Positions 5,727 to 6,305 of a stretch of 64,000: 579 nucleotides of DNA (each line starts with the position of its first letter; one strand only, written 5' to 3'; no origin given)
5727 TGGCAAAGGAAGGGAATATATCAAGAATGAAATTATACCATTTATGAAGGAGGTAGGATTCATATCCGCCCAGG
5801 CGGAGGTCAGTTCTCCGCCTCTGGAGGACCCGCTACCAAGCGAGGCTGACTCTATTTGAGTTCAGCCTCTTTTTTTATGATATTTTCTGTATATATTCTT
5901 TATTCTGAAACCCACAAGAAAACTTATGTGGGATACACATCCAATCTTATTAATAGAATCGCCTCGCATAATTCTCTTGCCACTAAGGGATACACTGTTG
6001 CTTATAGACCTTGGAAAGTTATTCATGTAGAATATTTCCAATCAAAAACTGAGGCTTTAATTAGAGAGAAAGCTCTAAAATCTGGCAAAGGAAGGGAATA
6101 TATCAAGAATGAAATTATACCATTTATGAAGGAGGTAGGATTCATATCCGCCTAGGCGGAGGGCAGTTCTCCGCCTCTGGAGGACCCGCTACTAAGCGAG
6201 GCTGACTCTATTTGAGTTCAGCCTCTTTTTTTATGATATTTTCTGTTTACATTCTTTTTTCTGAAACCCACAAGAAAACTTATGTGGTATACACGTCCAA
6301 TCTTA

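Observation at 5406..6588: tRNA-Met(CAT) followed by three tandem cassettes of terminator + mini GIY-YIG nuclease gene + degenerate tRNA 3' half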

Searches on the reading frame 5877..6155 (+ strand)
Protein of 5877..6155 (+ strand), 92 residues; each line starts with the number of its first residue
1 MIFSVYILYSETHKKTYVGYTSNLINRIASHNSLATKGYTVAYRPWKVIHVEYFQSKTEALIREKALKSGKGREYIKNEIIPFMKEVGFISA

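Call 8: search_protein_families(library=pfam, proteins=[window:5877-6155:+], max_evalue=0.01)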
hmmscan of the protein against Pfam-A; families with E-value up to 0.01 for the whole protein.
window:5877-6155:+ (92 aa): 2 families
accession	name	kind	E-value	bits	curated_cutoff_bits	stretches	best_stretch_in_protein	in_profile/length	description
PF01541.30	GIY-YIG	-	4.5e-17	62.6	22.6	1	4-72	3-73/78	GIY-YIG catalytic domain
PF10544.15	T5orf172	-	0.0076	17.2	20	1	5-64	3-69/101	T5orf172 domain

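Call 9: search_protein_families(library=ncbifam, proteins=[window:5877-6155:+], max_evalue=0.1)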
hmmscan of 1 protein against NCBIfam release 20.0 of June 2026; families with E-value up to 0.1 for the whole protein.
window:5877-6155:+ (92 aa): 1 family
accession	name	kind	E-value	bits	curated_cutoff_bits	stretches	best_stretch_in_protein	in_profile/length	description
TIGR01453.1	grpIintron_endo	subfamily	0.032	14.3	56.05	1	5-37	4-36/215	group I intron endonuclease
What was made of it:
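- On Homing endonuclease gene (free-standing, Seg-like): The group I intron endonuclease model TIGR01453 scores only 14 bits against a cut-off of 56 (call 9).
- There is no curated NCBIfam family for the protein (call 9).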

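Call 11: find_homologous_proteins(query=window:5877-6155:+)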
Query window:5877-6155:+ (92 aa): 273 proteins with E <= 0.001 among 274 candidates; the best 120 are listed.
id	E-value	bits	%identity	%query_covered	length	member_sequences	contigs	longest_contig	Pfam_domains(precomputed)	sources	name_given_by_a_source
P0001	3.0e-50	186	93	100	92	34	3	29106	PF01541.31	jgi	jgi:putative endonuclease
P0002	7.5e-46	172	87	100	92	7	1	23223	PF01541.31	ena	-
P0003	1.2e-34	136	66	99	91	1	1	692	PF01541.31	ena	-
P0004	2.7e-33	132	71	90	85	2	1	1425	PF01541.31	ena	-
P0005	3.2e-33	131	64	99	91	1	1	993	PF01541.31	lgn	-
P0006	9.2e-33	130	64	99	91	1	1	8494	PF01541.31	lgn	-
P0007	1.8e-32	129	66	99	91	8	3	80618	PF01541.31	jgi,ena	jgi:putative endonuclease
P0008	3.8e-32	128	95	71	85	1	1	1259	-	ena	-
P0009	4.8e-32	128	65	99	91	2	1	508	PF01541.31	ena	-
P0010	8.0e-31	124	62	99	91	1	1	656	PF01541.31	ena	-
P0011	8.6e-31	124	62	99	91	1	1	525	PF01541.31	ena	-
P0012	1.1e-29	120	89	71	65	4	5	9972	PF01541.31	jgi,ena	jgi:putative endonuclease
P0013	8.5e-29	117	71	86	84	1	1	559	PF01541.31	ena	-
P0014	1.8e-28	116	71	83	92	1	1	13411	PF01541.31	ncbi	-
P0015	2.3e-28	116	61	100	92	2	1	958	PF01541.31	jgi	-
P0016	2.5e-28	116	70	86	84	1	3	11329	PF01541.31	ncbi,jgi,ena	jgi:putative endonuclease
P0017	3.2e-28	115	67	89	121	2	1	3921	PF01541.31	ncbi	-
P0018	4.5e-28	115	88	70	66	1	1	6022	PF01541.31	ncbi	ncbi:MAG: GIY-YIG nuclease family protein [Bacteroidota bacterium]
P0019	4.8e-28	115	66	86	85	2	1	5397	PF01541.31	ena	-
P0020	7.6e-28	114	67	89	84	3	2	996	PF01541.31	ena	-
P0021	8.7e-28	114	65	89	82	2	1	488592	PF01541.31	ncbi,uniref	ncbi:GIY-YIG nuclease family protein [Flavobacterium sp. RHBU_3]|uniref:GIY-YIG nuclease family prot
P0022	9.0e-28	114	61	97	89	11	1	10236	PF01541.31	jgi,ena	jgi:putative endonuclease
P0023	1.0e-27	114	68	85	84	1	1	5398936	PF01541.31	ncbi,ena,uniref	ncbi:GIY-YIG nuclease family protein [Flavobacterium anhuiense]|uniref:GIY-YIG nuclease family prote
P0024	1.0e-27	114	69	85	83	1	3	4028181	PF01541.31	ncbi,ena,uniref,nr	ncbi:hypothetical protein GCM10008015_31670 [Flavobacterium palustre]|uniref:GIY-YIG domain-containi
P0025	1.1e-27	114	68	85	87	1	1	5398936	PF01541.31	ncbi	-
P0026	1.5e-27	113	67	89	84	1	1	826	PF01541.31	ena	-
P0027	1.6e-27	113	68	85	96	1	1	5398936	PF01541.31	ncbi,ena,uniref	ncbi:GIY-YIG nuclease family protein [Flavobacterium anhuiense]|uniref:GIY-YIG nuclease family prote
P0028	1.8e-27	113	70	86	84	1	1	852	PF01541.31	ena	-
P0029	2.2e-27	113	68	86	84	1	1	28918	PF01541.31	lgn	-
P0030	2.2e-27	113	59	99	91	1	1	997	PF01541.31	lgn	-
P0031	2.3e-27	113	71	85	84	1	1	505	PF01541.31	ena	-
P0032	2.3e-27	113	71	86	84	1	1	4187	PF01541.31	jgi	jgi:putative endonuclease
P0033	3.1e-27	112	67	86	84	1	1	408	PF01541.31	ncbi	-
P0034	5.4e-27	111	69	87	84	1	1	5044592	PF01541.31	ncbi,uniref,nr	ncbi:GIY-YIG nuclease family protein [Flavobacterium sp. KACC 22761]|uniref:GIY-YIG nuclease family 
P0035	5.7e-27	111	68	87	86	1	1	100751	PF01541.31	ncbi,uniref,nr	ncbi:GIY-YIG nuclease family protein [Aestuariivivens insulae]|uniref:GIY-YIG nuclease family protei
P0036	5.7e-27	111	67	86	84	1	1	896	PF01541.31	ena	-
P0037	7.5e-27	111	69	85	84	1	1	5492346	PF01541.31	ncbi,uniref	ncbi:GIY-YIG nuclease family protein [Flavobacterium sp. PS2]|uniref:GIY-YIG nuclease family protein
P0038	7.8e-27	111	68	82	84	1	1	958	PF01541.31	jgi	jgi:putative endonuclease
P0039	8.6e-27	111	69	85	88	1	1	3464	PF01541.31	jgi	jgi:putative endonuclease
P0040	8.7e-27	111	71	82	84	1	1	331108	PF01541.31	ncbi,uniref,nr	ncbi:GIY-YIG nuclease family protein [Flavobacterium sp. GA093]|uniref:GIY-YIG nuclease family prote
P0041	8.7e-27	111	67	86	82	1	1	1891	PF01541.31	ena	-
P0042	8.7e-27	111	71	82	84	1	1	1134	PF01541.31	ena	-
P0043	9.0e-27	111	69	85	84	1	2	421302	PF01541.31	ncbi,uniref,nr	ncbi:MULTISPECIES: GIY-YIG nuclease family protein [unclassified Flavobacterium]|uniref:GIY-YIG nucl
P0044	9.6e-27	111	68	85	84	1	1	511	PF01541.31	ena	-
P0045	1.0e-26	111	59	100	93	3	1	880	PF01541.31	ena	-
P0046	1.0e-26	111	68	85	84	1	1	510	PF01541.31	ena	-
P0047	1.1e-26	110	68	85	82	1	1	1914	PF01541.31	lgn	-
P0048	1.1e-26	110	60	100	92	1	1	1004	PF01541.31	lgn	-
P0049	1.3e-26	110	67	85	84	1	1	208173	PF01541.31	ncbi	-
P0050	1.4e-26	110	63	89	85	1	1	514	PF01541.31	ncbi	-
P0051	1.4e-26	110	67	85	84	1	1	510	PF01541.31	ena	-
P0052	1.5e-26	110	68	83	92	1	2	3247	PF01541.31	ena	-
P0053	1.5e-26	110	68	85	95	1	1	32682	PF01541.31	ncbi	-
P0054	1.6e-26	110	72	83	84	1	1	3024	PF01541.31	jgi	jgi:putative endonuclease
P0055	1.6e-26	110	69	85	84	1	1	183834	PF01541.31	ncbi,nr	ncbi:endonuclease [Flavobacterium sp. KMS]|nr:GIY-YIG nuclease family protein [Flavobacterium sp. KM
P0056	1.8e-26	110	67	85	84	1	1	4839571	PF01541.31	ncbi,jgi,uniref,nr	ncbi:GIY-YIG nuclease family protein [Flavobacterium fluviale]|uniref:GIY-YIG nuclease family protei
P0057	1.8e-26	110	65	85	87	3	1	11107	PF01541.31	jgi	jgi:putative endonuclease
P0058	1.8e-26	110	67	86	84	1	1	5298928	PF01541.31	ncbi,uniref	ncbi:GIY-YIG nuclease family protein [Flavobacterium sp. 2]|uniref:GIY-YIG nuclease family protein n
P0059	1.9e-26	110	69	85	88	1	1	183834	PF01541.31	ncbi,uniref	ncbi:GIY-YIG nuclease family protein [Flavobacterium sp. KMS]|uniref:GIY-YIG nuclease family protein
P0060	2.0e-26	110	63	100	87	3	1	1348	PF01541.31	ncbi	-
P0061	2.1e-26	110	65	85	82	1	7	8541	PF01541.31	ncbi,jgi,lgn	ncbi:MAG: hypothetical protein RIR01_250 [Bacteroidota bacterium]|jgi:putative endonuclease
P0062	2.2e-26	109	62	85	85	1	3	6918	PF01541.31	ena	-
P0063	2.2e-26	109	68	85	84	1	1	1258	PF01541.31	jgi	jgi:putative endonuclease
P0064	2.3e-26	109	67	82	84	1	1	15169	PF01541.31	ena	-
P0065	2.3e-26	109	67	85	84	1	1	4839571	PF01541.31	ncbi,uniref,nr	ncbi:GIY-YIG nuclease family protein [Flavobacterium fluviale]|uniref:GIY-YIG nuclease family protei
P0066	2.5e-26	109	69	82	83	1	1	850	PF01541.31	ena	-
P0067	2.6e-26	109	65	86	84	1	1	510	PF01541.31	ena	-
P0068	2.6e-26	109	65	86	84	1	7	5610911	PF01541.31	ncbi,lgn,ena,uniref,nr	ncbi:MAG: GIY-YIG nuclease family protein [Flavobacterium sp.]|uniref:Endonuclease n=1 Tax=Flavobact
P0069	2.7e-26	109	68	85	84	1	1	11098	PF01541.31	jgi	jgi:putative endonuclease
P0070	2.8e-26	109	62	100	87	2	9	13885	PF01541.31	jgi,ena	-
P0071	3.1e-26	109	68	85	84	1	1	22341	PF01541.31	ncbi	-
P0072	3.4e-26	109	67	85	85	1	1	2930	PF01541.31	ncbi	-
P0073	3.6e-26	109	60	100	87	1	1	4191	PF01541.31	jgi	jgi:putative endonuclease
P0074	3.7e-26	109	67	86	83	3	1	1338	PF01541.31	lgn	-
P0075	4.0e-26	109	70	83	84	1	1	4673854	PF01541.31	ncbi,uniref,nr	ncbi:GIY-YIG nuclease family protein [Flavobacterium sp. N2038]|uniref:GIY-YIG nuclease family prote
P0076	4.0e-26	109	67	85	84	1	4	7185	PF01541.31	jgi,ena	-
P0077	4.1e-26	109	68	85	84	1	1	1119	PF01541.31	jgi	jgi:putative endonuclease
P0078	4.1e-26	109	70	83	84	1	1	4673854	PF01541.31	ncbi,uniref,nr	ncbi:GIY-YIG nuclease family protein [Flavobacterium sp. N2038]|uniref:GIY-YIG nuclease family prote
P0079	4.3e-26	109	65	85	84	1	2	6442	PF01541.31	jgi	jgi:putative endonuclease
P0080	4.4e-26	108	67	83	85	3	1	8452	PF01541.31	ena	-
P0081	4.4e-26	108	68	86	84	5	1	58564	PF01541.31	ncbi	-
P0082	4.6e-26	108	68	85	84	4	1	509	PF01541.31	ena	-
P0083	4.7e-26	108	59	89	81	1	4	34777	PF01541.31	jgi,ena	-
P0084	4.7e-26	108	65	85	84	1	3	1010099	PF01541.31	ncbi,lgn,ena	-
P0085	5.2e-26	108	67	85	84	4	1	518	PF01541.31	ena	-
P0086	5.4e-26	108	63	86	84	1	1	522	PF01541.31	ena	-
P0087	5.6e-26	108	65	85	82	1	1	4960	PF01541.31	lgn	-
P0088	5.7e-26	108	61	87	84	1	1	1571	PF01541.31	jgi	-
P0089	5.7e-26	108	69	85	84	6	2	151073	PF01541.31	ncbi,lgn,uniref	ncbi:GIY-YIG nuclease family protein [Flavobacterium sp.]|uniref:GIY-YIG nuclease family protein n=1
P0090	5.8e-26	108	67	85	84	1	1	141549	PF01541.31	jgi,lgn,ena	-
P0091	5.8e-26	108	64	83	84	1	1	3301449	PF01541.31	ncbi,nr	ncbi:MAG: GIY-YIG nuclease family protein [Cyclobacteriaceae bacterium]|nr:GIY-YIG nuclease family p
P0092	6.0e-26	108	65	88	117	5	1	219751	PF01541.31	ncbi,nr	ncbi:GIY-YIG nuclease family protein [Flavobacterium tistrianum]|nr:GIY-YIG nuclease family protein 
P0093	6.2e-26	108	67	85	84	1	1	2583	PF01541.31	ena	-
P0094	6.4e-26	108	62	99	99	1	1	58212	PF01541.31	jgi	jgi:putative endonuclease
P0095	6.7e-26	108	65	85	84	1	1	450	PF01541.31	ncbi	-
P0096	6.7e-26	108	66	86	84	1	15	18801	PF01541.31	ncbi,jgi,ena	jgi:putative endonuclease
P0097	6.8e-26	108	67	85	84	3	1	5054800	PF01541.31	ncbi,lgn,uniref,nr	ncbi:GIY-YIG nuclease family protein [Flavobacterium aquiphilum]|uniref:GIY-YIG nuclease family prot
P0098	6.9e-26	108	67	85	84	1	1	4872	PF01541.31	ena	-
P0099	7.3e-26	108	65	88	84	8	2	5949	PF01541.31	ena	-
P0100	7.8e-26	108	67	85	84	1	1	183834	PF01541.31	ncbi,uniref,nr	ncbi:endonuclease [Flavobacterium sp. KMS]|uniref:GIY-YIG nuclease family protein n=1 Tax=Flavobacte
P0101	7.9e-26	108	67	86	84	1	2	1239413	PF01541.31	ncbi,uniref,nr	ncbi:putative endonuclease [Flavobacterium resistens]|uniref:GIY-YIG nuclease family protein n=1 Tax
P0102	8.2e-26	108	68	82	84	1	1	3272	PF01541.31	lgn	-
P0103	8.4e-26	108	67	85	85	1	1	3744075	PF01541.31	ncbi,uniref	ncbi:GIY-YIG nuclease family protein [Flavobacterium faecale]|uniref:GIY-YIG nuclease family protein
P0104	8.7e-26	108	69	82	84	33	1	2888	PF01541.31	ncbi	-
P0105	8.8e-26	108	69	85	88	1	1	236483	PF01541.31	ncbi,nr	ncbi:endonuclease [Flavobacterium sp. IR1]|nr:endonuclease [Flavobacterium sp. IR1]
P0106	9.3e-26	107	65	85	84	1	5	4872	PF01541.31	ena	-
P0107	9.4e-26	107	63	85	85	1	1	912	PF01541.31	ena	-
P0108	1.0e-25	107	63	86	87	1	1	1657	PF01541.31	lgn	-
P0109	1.1e-25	107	67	85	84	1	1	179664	PF01541.31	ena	-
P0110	1.1e-25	107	67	85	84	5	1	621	PF01541.31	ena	-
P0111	1.1e-25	107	63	86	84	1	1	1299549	PF01541.31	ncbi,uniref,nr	ncbi:GIY-YIG nuclease family protein [Flavobacterium sp. 2]|uniref:GIY-YIG nuclease family protein n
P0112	1.1e-25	107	58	99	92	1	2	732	PF01541.31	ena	-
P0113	1.2e-25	107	68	85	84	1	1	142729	PF01541.31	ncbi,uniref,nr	ncbi:GIY-YIG nuclease family protein [Flavobacterium sp. ENC]|uniref:GIY-YIG nuclease family protein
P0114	1.3e-25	107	65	85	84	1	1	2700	PF01541.31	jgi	jgi:putative endonuclease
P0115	1.3e-25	107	67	85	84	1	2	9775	PF01541.31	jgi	jgi:putative endonuclease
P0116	1.4e-25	107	65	85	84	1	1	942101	PF01541.31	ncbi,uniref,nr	ncbi:GIY-YIG nuclease family protein [Flavobacterium defluvii]|uniref:Putative endonuclease n=1 Tax=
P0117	1.5e-25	107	67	85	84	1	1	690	PF01541.31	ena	-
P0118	1.5e-25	107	67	85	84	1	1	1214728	PF01541.31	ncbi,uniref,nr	ncbi:GIY-YIG nuclease family protein [Flavobacterium poyangense]|uniref:GIY-YIG nuclease family prot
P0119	1.5e-25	107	68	85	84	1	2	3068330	PF01541.31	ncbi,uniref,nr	ncbi:GIY-YIG nuclease family protein [Flavobacterium capsici]|uniref:GIY-YIG nuclease family protein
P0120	1.5e-25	107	65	86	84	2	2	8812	PF01541.31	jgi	jgi:putative endonuclease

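Call 12: find_related_loci(query=window:5877-6155:+, collection=genome_contigs, flank=3000)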
Query window:5877-6155:+ (92 aa) in genome_contigs; peptide patterns used: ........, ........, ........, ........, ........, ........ (x = any residue, [..] = any of these).
449 stretches matched a pattern; 36 encode a relative of the query (tblastn E <= 1e-3); 36 distinct loci.
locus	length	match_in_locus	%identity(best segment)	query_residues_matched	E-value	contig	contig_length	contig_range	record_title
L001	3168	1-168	96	10-65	2e-33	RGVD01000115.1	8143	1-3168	MAG: Bacteroidetes bacterium isolate WB9_2_304 contig_100_114, whole genome shotgun sequence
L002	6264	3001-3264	55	1-88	3e-32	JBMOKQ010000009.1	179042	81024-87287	MAG: Bacteroidota bacterium isolate Betzabe_MAG002 MAG002_9, whole genome shotgun sequence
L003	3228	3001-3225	68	3-77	8e-32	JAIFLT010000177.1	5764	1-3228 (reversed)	MAG: Flavobacterium sp. isolate bin_227 scaffold_27420, whole genome shotgun sequence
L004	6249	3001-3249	59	1-83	2e-31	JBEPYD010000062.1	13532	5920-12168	MAG: Bacteroidales bacterium isolate 02_S197.semibin_refined.163 NODE_1050_length_13532_cov_2.186199:0-13532, whole geno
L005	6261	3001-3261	58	2-92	4e-31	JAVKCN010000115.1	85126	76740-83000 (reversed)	MAG: Cyclobacteriaceae bacterium isolate F4-SAH-22 k141_22258, whole genome shotgun sequence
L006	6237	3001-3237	62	2-80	2e-29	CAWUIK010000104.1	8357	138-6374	MAG: uncultured Flavobacteriales bacterium isolate SRR17458618_binner13_9_1705322970 genome assembly, contig: ERZ2185403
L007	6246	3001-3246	57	1-82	3e-29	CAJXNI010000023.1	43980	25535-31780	MAG TPA_asm: uncultured Bacteroidetes bacterium isolate SRR4030062_bin.5_MetaBAT_v2.12.1_MAG genome assembly, contig: NO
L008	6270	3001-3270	53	2-92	2e-28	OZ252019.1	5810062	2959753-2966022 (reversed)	MAG: Ilyomonas sp. isolate dbae6028-de51-4b60-b1a9-253db4e37382 genome assembly, chromosome: 1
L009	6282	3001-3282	48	2-89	2e-24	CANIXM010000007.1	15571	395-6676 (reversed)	MAG: Paludibacteraceae bacterium isolate RH-18aug17-189 genome assembly, contig: RH-18aug17-C9488, whole genome shotgun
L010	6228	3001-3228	43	5-81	1e-17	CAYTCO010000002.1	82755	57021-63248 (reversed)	MAG TPA_asm: uncultured Gammaproteobacteria bacterium isolate SRP286056_co1_355 genome assembly, contig: NODE_230_length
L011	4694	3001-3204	50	1-68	3e-17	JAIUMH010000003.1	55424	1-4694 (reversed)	MAG: Flavobacteriaceae bacterium isolate PBR18_bin10A bin10A.contig0002, whole genome shotgun sequence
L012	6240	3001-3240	47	1-79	1e-13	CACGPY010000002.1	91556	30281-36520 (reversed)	uncultured Pelagibacteraceae bacterium isolate AG-910-G11 genome assembly, contig: AG-910-G11_NODE_2, whole genome shotg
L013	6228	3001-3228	41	2-78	5e-13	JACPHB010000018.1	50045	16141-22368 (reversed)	MAG: Parcubacteria group bacterium isolate NC_groundwater_403_Ag_B-0.1um_39_20 GD18-4_B1_scaffold_1206588, whole genome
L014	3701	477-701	45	2-77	1e-12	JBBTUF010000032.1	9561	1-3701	MAG: Patescibacteria group bacterium isolate H43-bin009_1 H43_bin009_1_000000000032, whole genome shotgun sequence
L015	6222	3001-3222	41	3-77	3e-12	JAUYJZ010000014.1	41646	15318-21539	MAG: bacterium isolate C24_metabat.bin.172 C24_k141_869237, whole genome shotgun sequence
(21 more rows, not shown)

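Call 28: find_encoding_contigs(protein=P0023, flank=6000, max_places=3)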
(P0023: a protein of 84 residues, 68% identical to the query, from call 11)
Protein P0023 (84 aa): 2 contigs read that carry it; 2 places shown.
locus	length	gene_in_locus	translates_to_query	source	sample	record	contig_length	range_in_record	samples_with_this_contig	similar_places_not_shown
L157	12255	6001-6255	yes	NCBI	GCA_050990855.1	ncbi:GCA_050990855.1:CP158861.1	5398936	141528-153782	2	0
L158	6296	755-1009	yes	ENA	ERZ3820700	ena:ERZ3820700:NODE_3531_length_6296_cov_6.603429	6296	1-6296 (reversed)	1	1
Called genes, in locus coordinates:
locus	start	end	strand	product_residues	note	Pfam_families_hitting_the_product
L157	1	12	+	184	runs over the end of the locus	PF13521:AAA_28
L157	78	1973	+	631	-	PF00270:DEAD, PF00271:Helicase_C, PF01978:TrmB (faint), PF16124:RecQ_Zn_bind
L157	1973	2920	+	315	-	PF00551:Formyl_trans_N, PF02911:Formyl_trans_C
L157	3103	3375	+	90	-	PF00216:Bac_DNA_binding, PF18291:HU-HIG (weak)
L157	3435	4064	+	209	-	PF02622:DUF179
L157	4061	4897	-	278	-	PF01063:Aminotran_4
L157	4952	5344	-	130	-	PF19569:START_2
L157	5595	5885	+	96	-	PF01541:GIY-YIG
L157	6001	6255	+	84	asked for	PF01541:GIY-YIG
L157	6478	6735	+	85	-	-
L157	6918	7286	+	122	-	-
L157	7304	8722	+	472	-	PF00392:GntR, PF00155:Aminotran_1_2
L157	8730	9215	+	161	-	PF13302:Acetyltransf_3, PF00583:Acetyltransf_1, PF24553:Rv0428c_C (weak), PF13673:Acetyltransf_10, PF13508:Acetyltransf_7, PF08445:FR47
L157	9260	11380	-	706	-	PF00999:Na_H_Exchanger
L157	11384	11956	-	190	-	-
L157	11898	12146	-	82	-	-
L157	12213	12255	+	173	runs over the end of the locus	PF07638:Sigma70_ECF (weak), PF04542:Sigma70_r2 (weak), PF08281:Sigma70_r4_2, PF04545:Sigma70_r4 (weak)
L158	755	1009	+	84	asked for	PF01541:GIY-YIG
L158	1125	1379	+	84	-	PF01541:GIY-YIG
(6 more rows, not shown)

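Call 29: find_encoding_contigs(protein=P0001, flank=8000, max_places=4)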
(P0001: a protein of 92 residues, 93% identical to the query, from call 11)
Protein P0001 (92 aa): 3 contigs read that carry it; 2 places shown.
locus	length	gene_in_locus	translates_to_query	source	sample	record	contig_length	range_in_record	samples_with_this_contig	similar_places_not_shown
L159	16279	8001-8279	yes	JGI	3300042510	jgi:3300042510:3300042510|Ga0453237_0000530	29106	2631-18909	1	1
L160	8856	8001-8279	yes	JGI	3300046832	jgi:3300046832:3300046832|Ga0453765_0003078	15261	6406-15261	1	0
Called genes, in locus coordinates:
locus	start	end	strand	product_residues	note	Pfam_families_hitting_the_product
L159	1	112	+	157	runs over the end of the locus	-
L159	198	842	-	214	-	PF24675:NpmA (weak), PF02390:Methyltransf_4, PF13649:Methyltransf_25, PF13847:Methyltransf_31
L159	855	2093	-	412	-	PF02812:ELFV_dehydrog_N, PF00208:ELFV_dehydrog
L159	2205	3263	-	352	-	PF03702:AnmK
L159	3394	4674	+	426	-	PF01041:DegT_DnrJ_EryC1 (weak), PF00266:Aminotran_5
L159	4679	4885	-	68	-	-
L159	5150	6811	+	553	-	PF00171:Aldedh, PF05893:LuxC (weak)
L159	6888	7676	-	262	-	PF01183:Glyco_hydro_25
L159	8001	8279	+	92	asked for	PF01541:GIY-YIG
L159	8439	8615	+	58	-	PF01541:GIY-YIG (weak)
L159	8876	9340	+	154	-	-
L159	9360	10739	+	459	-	PF00144:Beta-lactamase, PF18962:Por_Secre_tail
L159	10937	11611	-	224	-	PF01209:Ubie_methyltran (weak), PF03848:TehB, PF13489:Methyltransf_23, PF05401:NodS, PF13847:Methyltransf_31, PF08241:Methyltransf_11, PF08242:Methyltransf_12, PF13649:Methyltransf_25, +3 more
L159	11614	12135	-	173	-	PF02590:SPOUT_MTase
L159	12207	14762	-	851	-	PF02861:Clp_N, PF02861:Clp_N, PF00004:AAA, PF17871:AAA_lid_9, PF07724:AAA_2, PF00004:AAA, PF07728:AAA_5, PF10431:ClpB_D2-small, +10 more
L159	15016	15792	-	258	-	PF02592:Vut_1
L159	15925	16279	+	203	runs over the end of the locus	PF01712:dNK, PF02223:Thymidylate_kin (faint)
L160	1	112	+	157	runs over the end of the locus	-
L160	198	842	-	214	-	PF24675:NpmA (weak), PF02390:Methyltransf_4, PF13649:Methyltransf_25, PF13847:Methyltransf_31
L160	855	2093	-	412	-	PF02812:ELFV_dehydrog_N, PF00208:ELFV_dehydrog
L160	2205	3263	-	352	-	PF03702:AnmK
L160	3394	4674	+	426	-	PF01041:DegT_DnrJ_EryC1 (weak), PF00266:Aminotran_5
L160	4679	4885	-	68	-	-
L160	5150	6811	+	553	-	PF00171:Aldedh, PF05893:LuxC (weak)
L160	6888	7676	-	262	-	PF01183:Glyco_hydro_25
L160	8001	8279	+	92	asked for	PF01541:GIY-YIG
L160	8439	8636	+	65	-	PF01541:GIY-YIG (weak)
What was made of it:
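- Several related contigs end inside cassettes (L001, L160; calls 12, 29).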
